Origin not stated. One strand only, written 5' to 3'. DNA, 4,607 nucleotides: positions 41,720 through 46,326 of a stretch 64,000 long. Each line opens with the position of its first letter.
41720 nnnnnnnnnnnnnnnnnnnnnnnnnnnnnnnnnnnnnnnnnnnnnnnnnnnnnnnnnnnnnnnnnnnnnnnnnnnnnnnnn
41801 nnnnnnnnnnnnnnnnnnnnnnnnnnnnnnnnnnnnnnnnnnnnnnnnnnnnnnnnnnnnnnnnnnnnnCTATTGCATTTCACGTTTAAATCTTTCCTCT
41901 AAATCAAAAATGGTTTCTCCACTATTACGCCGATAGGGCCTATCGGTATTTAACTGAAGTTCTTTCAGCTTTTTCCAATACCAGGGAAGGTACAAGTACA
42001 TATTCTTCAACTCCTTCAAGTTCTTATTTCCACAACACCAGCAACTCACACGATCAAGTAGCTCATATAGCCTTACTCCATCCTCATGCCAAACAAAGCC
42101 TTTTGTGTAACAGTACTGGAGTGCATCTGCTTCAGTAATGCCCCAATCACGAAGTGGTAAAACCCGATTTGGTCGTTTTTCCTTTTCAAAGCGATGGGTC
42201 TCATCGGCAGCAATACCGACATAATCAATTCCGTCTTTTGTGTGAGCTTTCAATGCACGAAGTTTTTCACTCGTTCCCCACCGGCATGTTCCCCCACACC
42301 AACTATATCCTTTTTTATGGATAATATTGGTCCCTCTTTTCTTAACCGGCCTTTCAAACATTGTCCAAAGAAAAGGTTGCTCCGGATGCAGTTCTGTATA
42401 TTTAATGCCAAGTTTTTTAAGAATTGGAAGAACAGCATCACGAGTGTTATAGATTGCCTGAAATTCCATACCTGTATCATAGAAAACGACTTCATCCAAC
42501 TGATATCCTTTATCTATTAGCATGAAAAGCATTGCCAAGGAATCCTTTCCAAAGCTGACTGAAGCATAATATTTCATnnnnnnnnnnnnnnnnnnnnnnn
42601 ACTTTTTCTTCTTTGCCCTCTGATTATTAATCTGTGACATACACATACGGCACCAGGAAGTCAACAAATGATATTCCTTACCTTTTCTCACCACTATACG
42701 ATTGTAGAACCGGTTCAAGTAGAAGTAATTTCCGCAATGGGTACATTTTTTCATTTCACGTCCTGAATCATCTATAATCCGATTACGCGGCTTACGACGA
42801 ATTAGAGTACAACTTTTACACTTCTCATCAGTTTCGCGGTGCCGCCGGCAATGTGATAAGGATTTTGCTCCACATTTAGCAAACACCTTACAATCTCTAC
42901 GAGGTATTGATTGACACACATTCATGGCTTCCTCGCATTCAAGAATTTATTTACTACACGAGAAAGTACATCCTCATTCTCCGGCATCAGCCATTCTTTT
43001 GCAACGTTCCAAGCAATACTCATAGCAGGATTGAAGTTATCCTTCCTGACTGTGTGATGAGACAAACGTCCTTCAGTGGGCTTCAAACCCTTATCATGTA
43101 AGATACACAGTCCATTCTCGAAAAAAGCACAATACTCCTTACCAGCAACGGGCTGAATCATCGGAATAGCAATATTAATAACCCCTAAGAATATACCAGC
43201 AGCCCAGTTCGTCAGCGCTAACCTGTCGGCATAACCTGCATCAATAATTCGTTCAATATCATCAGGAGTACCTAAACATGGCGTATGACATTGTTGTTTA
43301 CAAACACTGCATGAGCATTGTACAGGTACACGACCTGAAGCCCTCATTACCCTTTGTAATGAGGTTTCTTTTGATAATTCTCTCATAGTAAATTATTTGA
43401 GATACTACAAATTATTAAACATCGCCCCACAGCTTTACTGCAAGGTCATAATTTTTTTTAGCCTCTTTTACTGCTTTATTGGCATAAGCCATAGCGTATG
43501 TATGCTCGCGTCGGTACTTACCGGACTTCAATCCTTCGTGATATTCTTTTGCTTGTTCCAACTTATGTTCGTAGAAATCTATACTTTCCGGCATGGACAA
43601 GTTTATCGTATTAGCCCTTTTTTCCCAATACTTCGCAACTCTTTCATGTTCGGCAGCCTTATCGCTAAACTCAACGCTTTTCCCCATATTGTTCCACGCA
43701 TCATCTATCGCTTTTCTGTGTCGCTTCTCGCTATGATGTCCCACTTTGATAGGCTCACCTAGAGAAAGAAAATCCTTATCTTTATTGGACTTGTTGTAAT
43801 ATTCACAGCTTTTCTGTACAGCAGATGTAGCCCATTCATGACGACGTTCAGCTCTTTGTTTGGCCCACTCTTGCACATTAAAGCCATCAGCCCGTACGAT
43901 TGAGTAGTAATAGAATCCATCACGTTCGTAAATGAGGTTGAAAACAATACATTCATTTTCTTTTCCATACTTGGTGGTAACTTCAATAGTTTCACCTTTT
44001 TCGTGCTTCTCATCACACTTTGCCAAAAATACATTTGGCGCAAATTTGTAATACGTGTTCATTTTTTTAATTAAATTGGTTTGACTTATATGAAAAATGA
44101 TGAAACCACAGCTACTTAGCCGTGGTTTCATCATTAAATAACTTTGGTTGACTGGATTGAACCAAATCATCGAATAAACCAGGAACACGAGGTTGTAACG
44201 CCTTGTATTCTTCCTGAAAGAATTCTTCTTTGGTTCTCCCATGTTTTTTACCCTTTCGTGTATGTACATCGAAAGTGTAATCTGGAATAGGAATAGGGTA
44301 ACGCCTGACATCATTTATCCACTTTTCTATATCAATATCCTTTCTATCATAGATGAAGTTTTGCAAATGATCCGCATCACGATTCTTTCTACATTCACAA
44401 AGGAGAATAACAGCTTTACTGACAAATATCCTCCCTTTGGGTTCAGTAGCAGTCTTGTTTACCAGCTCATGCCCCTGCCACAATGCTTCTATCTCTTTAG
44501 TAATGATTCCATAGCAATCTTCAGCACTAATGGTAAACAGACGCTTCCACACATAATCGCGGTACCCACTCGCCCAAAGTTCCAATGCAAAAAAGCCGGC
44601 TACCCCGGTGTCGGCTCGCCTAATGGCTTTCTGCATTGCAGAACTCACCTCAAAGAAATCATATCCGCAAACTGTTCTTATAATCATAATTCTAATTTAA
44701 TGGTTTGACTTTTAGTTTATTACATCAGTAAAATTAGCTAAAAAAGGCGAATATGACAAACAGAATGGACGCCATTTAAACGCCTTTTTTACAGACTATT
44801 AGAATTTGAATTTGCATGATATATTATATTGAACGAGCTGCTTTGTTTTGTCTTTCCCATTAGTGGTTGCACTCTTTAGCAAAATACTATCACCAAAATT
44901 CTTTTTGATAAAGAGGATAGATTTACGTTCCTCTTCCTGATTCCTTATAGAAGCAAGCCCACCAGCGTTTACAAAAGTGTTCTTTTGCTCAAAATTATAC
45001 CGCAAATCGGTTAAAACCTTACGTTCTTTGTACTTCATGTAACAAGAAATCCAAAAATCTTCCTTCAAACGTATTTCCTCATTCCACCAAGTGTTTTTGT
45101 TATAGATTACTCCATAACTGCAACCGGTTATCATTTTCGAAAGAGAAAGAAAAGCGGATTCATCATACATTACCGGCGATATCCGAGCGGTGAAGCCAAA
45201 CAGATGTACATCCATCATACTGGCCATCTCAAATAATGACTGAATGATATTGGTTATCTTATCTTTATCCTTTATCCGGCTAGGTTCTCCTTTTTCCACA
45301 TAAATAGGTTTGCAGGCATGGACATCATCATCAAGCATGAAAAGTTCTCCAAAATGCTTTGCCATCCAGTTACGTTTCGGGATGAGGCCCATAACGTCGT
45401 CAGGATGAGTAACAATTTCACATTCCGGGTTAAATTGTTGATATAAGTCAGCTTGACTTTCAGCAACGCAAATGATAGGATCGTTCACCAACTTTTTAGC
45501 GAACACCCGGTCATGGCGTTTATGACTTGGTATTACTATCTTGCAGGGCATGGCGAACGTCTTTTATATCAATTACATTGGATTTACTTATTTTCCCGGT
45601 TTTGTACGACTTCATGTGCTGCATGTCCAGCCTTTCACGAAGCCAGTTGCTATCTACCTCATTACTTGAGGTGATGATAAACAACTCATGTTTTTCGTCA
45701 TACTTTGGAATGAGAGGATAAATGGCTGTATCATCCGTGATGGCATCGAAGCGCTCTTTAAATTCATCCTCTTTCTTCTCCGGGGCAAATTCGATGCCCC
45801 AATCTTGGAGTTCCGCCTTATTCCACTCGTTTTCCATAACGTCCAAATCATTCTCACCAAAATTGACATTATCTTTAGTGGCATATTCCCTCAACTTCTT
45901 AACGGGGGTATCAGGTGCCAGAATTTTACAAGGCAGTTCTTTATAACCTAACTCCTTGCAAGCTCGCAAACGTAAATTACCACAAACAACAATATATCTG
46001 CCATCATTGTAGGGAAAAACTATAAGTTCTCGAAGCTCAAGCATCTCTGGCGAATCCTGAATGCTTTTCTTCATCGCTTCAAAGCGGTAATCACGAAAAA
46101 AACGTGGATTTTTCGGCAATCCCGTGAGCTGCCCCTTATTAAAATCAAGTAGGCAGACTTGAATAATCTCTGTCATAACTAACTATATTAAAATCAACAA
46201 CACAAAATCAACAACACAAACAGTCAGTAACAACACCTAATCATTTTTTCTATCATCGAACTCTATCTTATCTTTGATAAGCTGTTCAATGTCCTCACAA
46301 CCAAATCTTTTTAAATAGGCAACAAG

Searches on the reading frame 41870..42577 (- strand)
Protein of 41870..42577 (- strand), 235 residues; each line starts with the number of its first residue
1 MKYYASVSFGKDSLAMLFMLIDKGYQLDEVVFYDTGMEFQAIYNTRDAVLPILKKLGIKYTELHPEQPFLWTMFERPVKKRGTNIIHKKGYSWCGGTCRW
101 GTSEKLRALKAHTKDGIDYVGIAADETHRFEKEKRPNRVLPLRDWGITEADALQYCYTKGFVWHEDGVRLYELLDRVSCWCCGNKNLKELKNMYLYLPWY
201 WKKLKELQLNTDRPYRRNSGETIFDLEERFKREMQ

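Call 40: search_protein_families(library=pfam, proteins=[window:41870-42577:-], max_evalue=0.05)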
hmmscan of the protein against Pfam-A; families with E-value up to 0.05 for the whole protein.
window:41870-42577:- (235 aa): 1 family
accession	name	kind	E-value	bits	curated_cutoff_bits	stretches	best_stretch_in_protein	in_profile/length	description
PF01507.26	PAPS_reduct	-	2.1e-07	31.6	22.5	1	4-62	3-56/175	Phosphoadenosine phosphosulfate reductase domain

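Call 42: search_protein_families(library=phrogs, proteins=[window:41870-42577:-], max_evalue=0.001)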
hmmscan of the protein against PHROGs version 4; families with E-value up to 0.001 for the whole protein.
window:41870-42577:- (235 aa): 4 families
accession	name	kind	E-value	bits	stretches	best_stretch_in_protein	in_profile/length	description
phrog_424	-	moron, auxiliary metabolic gene and host takeover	1.5e-36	127.4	1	1-224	161-380/460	phosphoadenosine phosphosulfate reductase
phrog_15238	-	unknown function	4.6e-17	63.6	1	1-99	12-115/215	-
phrog_28782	-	unknown function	7e-16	59.8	1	111-233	3-118/154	-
phrog_2302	-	moron, auxiliary metabolic gene and host takeover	0.00013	22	0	2-47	29-79/381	phosphoadenosine phosphosulfate reductase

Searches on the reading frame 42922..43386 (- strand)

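Call 40: search_protein_families(library=pfam, proteins=[window:42922-43386:-], max_evalue=0.05)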
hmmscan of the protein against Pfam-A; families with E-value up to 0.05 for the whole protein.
window:42922-43386:- (154 aa): 0 families

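Call 42: search_protein_families(library=phrogs, proteins=[window:42922-43386:-], max_evalue=0.001)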
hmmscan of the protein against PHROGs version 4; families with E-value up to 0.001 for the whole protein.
window:42922-43386:- (154 aa): 1 family
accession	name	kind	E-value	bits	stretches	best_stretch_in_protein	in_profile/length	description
phrog_19147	-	unknown function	8.2e-107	354.9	1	1-154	1-154/154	-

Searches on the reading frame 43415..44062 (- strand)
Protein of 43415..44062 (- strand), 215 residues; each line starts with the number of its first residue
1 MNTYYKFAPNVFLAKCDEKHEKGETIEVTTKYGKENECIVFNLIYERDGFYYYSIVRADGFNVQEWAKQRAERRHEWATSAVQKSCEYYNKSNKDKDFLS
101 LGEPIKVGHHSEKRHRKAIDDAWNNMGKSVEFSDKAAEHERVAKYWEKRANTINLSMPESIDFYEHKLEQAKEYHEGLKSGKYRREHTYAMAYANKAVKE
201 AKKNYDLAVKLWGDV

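Call 40: search_protein_families(library=pfam, proteins=[window:43415-44062:-], max_evalue=0.05)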
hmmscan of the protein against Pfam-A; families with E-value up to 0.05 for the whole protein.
window:43415-44062:- (215 aa): 1 family
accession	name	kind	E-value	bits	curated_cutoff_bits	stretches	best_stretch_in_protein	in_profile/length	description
PF12083.13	DUF3560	-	6.2e-45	152.7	27.2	1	62-182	1-120/124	Domain of unknown function (DUF3560)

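Call 42: search_protein_families(library=phrogs, proteins=[window:43415-44062:-], max_evalue=0.001)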
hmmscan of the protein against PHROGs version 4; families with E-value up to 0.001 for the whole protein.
window:43415-44062:- (215 aa): 2 families
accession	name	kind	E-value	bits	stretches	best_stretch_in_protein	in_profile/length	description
phrog_17519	-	unknown function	2.2e-121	404.3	1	1-213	1-213/213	-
phrog_6744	-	unknown function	4.1e-13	50.2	1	62-180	93-210/355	-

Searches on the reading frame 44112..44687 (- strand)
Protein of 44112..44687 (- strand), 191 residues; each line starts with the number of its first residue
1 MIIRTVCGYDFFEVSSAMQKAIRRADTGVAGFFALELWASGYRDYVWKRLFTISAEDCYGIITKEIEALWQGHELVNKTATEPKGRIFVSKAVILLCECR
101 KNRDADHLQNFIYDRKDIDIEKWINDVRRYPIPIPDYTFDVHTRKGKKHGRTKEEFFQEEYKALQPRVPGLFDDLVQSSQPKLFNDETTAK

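Call 40: search_protein_families(library=pfam, proteins=[window:44112-44687:-], max_evalue=0.05)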
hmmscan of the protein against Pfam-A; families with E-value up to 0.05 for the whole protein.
window:44112-44687:- (191 aa): 0 families

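Call 42: search_protein_families(library=phrogs, proteins=[window:44112-44687:-], max_evalue=0.001)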
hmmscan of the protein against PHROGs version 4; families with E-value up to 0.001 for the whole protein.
window:44112-44687:- (191 aa): 2 families
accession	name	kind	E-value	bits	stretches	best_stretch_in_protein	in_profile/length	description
phrog_16866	-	unknown function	3.2e-112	373.2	1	18-182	1-165/165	-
phrog_33349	-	other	2.4e-08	35.2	1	15-148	30-158/239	ATPase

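Call 65: search_solved_structures(query=window:44112-44687:-, max_evalue=1)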
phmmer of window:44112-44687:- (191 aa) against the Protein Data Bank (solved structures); distinct sequences matched with E-value up to 1: 7.
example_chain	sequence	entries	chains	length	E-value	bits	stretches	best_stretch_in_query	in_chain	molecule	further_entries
2qw6_A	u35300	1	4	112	0.035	17.1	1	10-106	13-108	AAA ATPase, central region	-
2r9g_A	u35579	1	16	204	0.098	15.7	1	10-105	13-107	AAA ATPase, central region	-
3bge_A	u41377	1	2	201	0.15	15.1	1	8-100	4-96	Predicted ATPase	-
8g28_A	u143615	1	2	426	0.31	14.1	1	9-157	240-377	ATPase, AAA family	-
1g8a_A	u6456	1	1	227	0.53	13.3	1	158-187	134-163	FIBRILLARIN-LIKE PRE-RRNA PROCESSING PROTEIN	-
8pjx_A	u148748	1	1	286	0.6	13.1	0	107-141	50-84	SAKe6FR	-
7wj0_A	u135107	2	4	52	0.72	12.8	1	131-160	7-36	Antitoxin MazE6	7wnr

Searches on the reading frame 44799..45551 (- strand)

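Call 40: search_protein_families(library=pfam, proteins=[window:44799-45551:-], max_evalue=0.05)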
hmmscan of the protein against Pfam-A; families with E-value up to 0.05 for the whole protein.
window:44799-45551:- (250 aa): 1 family
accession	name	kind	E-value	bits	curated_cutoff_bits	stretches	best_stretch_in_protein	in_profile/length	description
PF20691.3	TAGT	-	1.1e-15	58.5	27.5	1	4-198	2-205/205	TET-Associated Glycosyltransferase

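Call 42: search_protein_families(library=phrogs, proteins=[window:44799-45551:-], max_evalue=0.001)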
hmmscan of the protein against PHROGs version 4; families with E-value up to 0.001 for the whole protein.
window:44799-45551:- (250 aa): 1 family
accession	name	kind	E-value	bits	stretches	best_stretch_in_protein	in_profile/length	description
phrog_842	-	other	5.8e-52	178.1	1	4-249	6-258/270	beta-glucosyl-HMC-alpha-glucosyltransferase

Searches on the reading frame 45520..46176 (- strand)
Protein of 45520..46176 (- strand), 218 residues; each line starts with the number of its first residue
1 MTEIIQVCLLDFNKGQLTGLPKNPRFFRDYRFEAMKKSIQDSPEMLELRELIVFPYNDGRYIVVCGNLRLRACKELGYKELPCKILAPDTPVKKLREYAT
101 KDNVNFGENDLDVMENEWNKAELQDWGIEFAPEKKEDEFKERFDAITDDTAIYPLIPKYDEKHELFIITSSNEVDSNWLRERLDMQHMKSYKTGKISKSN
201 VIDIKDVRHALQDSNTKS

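Call 40: search_protein_families(library=pfam, proteins=[window:45520-46176:-], max_evalue=0.05)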
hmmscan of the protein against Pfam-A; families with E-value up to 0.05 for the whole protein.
window:45520-46176:- (218 aa): 1 family
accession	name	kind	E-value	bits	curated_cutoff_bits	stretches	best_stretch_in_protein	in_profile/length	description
PF02195.25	ParB_N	-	0.00033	21.1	26.3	1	25-85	19-77/95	ParB N-terminal domain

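Call 42: search_protein_families(library=phrogs, proteins=[window:45520-46176:-], max_evalue=0.001)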
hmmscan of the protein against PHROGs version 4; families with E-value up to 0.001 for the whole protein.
window:45520-46176:- (218 aa): 9 families
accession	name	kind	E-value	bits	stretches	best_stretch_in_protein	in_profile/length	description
phrog_17622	-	unknown function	8.6e-152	503.7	1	1-218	5-222/222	-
phrog_940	-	DNA, RNA and nucleotide metabolism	7.3e-14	52.8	1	15-160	12-137/388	nuclease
phrog_498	-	other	1.6e-07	31.2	1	17-144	43-165/633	DNA methyltransferase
phrog_4715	-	DNA, RNA and nucleotide metabolism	1.8e-06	27.7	1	51-98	187-234/630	ParB-like partition protein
phrog_620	-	DNA, RNA and nucleotide metabolism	2e-06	29.1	1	15-128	15-121/217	ParB-like partition protein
phrog_12047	-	DNA, RNA and nucleotide metabolism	7.2e-06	26.8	1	58-95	40-77/301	ParB-like partition nuclease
phrog_26387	-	DNA, RNA and nucleotide metabolism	0.00021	21.8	1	21-93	22-92/252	ParB-like partition nuclease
phrog_8071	-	DNA, RNA and nucleotide metabolism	0.00023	21.5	1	16-126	14-113/389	ParB-like partition protein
phrog_6218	-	DNA, RNA and nucleotide metabolism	0.00059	20.1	1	49-88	41-81/506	ParB-like partition protein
